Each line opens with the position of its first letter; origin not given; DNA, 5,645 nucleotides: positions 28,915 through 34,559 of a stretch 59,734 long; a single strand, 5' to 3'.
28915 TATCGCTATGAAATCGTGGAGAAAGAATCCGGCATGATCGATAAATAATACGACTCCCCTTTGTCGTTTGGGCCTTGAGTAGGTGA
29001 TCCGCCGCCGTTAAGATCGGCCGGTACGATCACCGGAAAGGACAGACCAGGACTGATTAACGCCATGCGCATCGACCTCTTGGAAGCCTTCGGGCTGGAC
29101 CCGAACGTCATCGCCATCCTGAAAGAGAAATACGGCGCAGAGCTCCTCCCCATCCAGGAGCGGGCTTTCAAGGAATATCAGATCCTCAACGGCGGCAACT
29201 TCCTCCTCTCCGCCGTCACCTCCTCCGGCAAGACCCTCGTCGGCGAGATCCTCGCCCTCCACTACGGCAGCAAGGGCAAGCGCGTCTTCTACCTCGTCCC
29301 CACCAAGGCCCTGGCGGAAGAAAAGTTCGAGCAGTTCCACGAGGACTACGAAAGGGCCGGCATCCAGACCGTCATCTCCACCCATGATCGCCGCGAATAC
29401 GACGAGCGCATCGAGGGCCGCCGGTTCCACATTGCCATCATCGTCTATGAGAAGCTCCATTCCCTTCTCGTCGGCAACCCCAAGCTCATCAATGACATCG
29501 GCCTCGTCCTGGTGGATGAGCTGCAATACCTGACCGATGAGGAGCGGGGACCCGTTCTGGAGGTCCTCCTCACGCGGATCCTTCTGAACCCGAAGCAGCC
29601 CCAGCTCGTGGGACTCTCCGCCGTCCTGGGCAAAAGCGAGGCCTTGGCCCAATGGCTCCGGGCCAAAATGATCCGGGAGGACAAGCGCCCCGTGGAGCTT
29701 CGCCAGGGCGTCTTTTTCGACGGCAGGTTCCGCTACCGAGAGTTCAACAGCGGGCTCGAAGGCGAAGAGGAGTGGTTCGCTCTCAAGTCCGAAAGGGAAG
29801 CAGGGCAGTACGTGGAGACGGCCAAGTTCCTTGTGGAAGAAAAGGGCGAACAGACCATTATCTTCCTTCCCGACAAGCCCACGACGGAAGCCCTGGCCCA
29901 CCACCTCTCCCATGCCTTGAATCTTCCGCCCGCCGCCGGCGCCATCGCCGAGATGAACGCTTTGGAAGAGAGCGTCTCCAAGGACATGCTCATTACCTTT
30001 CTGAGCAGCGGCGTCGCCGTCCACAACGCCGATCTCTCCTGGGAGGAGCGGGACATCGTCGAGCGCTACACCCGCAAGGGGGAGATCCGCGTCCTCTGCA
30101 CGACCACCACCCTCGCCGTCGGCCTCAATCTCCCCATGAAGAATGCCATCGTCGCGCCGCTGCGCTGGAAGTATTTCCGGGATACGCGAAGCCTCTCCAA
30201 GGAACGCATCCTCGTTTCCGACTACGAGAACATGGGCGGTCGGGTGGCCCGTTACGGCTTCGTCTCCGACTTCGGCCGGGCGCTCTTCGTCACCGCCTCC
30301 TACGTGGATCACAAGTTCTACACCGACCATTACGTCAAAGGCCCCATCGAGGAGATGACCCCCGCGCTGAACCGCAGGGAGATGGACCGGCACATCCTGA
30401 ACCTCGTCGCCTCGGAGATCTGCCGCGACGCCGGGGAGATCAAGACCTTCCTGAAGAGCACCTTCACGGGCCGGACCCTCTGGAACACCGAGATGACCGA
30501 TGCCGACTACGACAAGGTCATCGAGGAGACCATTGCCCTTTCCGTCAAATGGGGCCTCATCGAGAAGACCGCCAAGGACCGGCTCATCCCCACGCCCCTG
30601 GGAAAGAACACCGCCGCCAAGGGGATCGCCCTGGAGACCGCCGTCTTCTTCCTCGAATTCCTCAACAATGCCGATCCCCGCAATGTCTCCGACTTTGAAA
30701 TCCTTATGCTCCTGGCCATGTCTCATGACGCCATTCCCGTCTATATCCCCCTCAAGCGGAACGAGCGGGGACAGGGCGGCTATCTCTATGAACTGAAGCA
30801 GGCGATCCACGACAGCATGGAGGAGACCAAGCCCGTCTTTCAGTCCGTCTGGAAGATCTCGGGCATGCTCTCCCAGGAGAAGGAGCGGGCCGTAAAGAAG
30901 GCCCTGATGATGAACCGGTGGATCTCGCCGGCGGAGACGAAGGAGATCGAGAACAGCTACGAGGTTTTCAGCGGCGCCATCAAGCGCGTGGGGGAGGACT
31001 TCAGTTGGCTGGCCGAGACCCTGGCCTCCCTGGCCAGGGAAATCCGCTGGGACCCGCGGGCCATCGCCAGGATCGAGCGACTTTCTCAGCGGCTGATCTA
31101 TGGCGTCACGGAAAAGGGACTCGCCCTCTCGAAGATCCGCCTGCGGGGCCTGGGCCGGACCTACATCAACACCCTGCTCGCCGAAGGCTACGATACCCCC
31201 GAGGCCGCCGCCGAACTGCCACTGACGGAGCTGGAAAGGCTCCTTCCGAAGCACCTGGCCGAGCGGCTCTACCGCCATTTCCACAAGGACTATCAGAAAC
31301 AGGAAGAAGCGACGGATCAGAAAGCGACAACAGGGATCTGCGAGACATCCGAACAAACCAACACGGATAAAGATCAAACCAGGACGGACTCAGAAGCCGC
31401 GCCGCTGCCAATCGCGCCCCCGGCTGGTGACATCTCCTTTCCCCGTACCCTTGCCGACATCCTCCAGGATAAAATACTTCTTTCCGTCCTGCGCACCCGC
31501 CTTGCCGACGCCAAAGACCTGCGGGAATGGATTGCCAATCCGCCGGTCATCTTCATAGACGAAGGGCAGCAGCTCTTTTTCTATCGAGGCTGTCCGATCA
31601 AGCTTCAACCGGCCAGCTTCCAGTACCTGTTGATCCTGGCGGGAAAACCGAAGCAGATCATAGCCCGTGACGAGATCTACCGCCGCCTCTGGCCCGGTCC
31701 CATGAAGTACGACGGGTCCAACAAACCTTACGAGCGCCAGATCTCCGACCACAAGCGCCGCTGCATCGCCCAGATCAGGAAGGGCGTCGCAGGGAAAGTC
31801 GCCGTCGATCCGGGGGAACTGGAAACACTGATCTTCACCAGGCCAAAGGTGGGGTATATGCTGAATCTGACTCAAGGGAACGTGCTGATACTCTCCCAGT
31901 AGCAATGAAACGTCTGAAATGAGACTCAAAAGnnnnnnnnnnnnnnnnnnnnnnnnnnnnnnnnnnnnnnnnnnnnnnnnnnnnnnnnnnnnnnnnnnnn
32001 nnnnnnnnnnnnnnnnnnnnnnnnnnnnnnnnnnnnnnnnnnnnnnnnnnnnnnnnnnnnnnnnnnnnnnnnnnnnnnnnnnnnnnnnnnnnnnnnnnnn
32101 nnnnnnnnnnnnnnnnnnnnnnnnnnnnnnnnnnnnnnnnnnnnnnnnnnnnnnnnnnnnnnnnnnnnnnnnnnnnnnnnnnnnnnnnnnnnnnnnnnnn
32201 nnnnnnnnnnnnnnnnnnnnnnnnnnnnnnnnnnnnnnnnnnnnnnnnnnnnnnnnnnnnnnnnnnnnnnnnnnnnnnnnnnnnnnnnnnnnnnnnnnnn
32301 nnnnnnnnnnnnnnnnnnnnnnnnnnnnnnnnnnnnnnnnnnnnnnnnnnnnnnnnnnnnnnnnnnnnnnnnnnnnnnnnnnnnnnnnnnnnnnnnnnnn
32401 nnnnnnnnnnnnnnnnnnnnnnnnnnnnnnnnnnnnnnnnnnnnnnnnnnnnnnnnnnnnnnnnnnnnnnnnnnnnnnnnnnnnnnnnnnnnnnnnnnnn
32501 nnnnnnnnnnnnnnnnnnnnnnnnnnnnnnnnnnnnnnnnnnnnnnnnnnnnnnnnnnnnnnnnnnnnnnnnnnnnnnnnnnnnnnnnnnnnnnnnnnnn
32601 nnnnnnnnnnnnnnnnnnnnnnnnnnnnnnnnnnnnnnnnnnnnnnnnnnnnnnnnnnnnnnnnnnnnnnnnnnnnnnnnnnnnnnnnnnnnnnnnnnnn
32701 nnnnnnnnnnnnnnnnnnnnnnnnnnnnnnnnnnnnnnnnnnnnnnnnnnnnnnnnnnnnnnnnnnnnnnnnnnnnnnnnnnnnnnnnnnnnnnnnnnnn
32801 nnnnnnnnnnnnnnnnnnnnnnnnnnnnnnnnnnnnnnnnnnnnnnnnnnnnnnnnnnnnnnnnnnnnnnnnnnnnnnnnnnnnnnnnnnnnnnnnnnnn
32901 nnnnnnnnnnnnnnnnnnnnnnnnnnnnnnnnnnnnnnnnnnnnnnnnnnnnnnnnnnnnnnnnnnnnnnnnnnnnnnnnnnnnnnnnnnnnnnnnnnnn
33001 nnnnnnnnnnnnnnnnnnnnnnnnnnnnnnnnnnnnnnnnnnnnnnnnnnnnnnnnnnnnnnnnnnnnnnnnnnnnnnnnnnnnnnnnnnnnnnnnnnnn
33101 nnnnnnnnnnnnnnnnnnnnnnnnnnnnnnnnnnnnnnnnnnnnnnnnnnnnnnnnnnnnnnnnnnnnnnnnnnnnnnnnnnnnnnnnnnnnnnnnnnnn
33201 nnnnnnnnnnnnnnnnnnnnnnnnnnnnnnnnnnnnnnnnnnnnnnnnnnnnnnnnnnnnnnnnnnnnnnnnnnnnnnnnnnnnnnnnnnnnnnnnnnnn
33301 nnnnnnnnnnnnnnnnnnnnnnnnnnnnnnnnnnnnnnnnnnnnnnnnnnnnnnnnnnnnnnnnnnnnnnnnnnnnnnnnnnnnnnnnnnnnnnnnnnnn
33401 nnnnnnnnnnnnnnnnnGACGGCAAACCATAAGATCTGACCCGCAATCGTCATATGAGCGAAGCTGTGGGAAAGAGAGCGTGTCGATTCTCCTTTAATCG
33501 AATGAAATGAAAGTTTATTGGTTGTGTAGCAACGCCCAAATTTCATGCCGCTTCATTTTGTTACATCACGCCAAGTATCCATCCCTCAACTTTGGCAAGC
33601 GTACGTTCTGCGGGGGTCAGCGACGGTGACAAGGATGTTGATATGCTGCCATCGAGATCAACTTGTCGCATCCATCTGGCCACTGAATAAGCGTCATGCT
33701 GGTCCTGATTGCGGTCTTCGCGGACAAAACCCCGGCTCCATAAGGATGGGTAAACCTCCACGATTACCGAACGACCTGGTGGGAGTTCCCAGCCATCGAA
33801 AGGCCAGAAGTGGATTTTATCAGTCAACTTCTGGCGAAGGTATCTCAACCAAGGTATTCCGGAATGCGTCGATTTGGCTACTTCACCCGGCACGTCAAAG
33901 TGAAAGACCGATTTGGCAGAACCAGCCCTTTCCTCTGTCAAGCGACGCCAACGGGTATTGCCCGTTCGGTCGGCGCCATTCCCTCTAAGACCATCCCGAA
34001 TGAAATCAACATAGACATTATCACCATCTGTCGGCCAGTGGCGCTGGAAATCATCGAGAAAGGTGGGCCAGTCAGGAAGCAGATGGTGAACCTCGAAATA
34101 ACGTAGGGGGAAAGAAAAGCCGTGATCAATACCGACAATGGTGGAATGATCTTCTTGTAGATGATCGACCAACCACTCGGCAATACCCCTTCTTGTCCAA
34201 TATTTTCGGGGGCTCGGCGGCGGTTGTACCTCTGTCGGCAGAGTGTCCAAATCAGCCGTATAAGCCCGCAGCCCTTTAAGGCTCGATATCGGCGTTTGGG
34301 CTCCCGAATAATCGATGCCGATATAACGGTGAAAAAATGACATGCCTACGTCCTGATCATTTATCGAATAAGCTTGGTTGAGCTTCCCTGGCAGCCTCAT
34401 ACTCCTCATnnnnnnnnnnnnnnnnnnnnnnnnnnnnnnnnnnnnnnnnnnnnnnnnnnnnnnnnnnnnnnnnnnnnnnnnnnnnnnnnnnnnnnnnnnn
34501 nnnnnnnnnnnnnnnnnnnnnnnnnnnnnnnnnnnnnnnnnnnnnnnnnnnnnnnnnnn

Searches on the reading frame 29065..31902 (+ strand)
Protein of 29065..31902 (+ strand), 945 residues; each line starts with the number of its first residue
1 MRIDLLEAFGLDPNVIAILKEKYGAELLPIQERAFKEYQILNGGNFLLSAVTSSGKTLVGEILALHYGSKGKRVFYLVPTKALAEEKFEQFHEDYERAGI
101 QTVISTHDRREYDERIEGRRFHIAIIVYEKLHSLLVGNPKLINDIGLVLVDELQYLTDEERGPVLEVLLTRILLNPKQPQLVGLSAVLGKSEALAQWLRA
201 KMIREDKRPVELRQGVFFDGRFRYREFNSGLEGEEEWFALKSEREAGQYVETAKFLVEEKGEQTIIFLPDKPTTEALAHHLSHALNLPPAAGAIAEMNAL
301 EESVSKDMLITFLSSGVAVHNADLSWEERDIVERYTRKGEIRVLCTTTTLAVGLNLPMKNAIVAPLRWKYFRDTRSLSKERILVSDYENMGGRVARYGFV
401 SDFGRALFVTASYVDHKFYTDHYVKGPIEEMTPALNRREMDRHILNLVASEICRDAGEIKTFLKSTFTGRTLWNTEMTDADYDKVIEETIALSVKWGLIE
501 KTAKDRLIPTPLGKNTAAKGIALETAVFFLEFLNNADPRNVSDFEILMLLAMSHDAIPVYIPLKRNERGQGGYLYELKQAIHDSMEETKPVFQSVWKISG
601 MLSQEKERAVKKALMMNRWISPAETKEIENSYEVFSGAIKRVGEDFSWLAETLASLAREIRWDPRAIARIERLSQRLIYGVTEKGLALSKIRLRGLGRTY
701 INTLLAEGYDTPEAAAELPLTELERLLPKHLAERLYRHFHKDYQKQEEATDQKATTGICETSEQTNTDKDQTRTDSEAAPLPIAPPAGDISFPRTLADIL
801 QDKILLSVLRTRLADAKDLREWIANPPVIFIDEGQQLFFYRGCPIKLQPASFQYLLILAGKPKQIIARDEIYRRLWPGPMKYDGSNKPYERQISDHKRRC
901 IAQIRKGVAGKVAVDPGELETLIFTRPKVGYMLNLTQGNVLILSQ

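Call 9: search_protein_families(library=pfam, proteins=[window:29065-31902:+], max_evalue=0.001)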
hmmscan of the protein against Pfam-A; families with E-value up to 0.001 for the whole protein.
window:29065-31902:+ (945 aa): 4 families
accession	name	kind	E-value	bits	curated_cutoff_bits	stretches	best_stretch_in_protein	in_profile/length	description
PF00270.35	DEAD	-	8.4e-25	87.9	26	1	29-189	2-161/167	DEAD/DEAH box helicase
PF21280.2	Helicase_dom4_arc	-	1.8e-12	47.6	27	1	545-680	2-125/125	Archaeal helicase, domain 4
PF04851.21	ResIII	-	9.4e-08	32.6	22.5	1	27-187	4-161/164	Type III restriction enzyme, res subunit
PF00271.37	Helicase_C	-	4.3e-07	30.6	23.5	1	314-398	39-110/110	Helicase conserved C-terminal domain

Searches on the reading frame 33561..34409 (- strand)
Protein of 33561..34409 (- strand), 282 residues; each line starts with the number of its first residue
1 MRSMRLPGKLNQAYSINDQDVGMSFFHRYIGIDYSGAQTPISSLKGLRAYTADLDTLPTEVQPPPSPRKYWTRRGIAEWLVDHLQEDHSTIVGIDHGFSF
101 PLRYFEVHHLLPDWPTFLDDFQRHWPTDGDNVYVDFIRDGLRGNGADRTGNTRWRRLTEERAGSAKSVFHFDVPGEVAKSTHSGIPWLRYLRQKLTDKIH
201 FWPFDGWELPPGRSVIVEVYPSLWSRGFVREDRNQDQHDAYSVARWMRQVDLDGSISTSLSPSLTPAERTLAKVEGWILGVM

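Call 3: search_protein_families(library=pfam, proteins=[window:33561-34409:-], max_evalue=0.01)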
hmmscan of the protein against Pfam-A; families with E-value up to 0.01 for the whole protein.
window:33561-34409:- (282 aa): 0 families

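Call 4: search_protein_families(library=ncbifam, proteins=[window:33561-34409:-], max_evalue=0.01)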
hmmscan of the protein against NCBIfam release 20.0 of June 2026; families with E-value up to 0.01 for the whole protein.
window:33561-34409:- (282 aa): 1 family
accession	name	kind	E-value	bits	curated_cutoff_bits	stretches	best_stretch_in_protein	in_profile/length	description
NF011066.0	PRK14495.1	equivalog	4.8e-06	25.8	596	1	155-281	320-441/452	putative molybdopterin-guanine dinucleotide biosynthesis protein MobB/unknown domain fusion protein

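Call 5: search_protein_families(library=padloc, proteins=[window:33561-34409:-], max_evalue=0.01)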
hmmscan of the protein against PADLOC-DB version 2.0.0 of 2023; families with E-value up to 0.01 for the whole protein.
window:33561-34409:- (282 aa): 0 families

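Call 91: search_protein_families(library=pfam, proteins=[window:33561-34409:-], max_evalue=0.1)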
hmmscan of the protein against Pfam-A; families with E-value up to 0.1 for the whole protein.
window:33561-34409:- (282 aa): 0 families
